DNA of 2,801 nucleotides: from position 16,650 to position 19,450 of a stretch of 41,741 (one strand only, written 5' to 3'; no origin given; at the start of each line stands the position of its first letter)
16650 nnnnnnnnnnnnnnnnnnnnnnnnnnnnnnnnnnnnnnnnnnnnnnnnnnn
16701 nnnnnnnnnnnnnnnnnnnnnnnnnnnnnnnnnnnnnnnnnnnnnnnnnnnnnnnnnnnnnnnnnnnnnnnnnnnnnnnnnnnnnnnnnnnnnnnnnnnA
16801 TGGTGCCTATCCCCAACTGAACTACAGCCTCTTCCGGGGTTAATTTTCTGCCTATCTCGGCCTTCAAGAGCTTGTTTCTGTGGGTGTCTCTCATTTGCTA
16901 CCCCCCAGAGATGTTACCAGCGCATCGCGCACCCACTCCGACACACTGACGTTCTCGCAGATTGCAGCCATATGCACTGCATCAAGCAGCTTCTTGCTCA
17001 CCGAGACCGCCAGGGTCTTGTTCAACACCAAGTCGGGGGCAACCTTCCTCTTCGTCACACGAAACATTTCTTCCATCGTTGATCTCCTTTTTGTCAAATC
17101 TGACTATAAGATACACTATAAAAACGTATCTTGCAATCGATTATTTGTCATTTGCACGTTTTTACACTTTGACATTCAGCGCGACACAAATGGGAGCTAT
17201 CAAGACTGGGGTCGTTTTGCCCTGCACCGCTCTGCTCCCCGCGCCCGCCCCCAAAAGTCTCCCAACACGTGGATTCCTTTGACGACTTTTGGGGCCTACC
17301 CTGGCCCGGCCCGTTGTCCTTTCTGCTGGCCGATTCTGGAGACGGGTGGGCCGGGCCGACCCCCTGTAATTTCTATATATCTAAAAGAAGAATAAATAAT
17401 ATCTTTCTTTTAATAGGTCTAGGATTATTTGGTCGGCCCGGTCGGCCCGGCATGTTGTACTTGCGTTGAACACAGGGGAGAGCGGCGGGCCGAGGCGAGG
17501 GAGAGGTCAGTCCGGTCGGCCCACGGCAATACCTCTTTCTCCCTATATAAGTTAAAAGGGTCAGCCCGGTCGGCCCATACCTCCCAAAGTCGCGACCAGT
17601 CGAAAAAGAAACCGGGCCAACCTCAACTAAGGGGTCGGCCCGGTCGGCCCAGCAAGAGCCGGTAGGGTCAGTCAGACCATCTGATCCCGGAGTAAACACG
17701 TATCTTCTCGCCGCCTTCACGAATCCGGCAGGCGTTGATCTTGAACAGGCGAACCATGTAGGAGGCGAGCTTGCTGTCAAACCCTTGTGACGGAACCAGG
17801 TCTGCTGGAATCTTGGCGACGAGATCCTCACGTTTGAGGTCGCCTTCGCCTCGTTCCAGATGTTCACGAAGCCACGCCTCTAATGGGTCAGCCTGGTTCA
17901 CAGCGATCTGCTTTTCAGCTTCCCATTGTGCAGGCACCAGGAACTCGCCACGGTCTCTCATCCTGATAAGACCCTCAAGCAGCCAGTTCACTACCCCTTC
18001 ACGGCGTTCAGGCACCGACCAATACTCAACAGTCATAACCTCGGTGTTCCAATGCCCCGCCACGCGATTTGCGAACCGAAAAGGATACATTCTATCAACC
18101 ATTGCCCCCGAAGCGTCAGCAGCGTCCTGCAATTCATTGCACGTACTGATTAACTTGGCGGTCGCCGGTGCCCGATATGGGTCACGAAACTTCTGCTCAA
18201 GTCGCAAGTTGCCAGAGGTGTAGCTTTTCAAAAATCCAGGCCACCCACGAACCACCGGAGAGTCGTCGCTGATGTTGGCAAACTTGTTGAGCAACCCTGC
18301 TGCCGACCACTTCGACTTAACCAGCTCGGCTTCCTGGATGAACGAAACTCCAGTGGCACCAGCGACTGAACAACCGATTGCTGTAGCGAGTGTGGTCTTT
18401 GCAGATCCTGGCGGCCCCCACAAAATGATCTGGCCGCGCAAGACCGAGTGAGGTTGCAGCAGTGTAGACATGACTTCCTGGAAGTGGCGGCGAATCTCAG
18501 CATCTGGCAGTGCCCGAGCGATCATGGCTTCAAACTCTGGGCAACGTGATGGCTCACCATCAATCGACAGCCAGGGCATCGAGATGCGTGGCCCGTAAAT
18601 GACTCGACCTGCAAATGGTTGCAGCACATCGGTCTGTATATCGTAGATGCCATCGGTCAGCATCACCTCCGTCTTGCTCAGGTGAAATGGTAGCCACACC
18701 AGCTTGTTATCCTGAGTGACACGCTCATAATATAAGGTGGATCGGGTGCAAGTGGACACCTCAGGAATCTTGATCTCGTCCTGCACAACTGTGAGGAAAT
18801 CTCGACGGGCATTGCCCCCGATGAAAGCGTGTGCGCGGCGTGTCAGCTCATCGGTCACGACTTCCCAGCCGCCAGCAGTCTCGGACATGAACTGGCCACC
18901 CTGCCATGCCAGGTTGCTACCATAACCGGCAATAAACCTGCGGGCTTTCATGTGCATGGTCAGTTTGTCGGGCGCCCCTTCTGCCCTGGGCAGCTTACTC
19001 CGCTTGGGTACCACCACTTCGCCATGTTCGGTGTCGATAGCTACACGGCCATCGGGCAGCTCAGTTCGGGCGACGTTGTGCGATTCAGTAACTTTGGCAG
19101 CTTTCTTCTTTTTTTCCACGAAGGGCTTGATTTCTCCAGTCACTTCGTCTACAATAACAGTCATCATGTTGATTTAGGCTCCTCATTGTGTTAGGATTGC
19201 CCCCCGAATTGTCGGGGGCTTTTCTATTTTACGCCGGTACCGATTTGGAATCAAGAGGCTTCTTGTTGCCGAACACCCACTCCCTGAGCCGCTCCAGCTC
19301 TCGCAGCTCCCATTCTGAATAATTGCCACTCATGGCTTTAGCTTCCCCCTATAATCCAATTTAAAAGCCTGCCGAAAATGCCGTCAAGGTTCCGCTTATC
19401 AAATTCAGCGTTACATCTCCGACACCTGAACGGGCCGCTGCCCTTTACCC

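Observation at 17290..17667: Origin-of-replication-like architecture lies next to the SF3 helicase gene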

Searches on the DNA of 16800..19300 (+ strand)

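Call 10: search_dna_similar(query=window:16800-19300:+, collection=phages, mode=distant, max_rows=25)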
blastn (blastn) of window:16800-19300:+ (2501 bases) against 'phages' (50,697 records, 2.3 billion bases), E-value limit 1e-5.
No match.
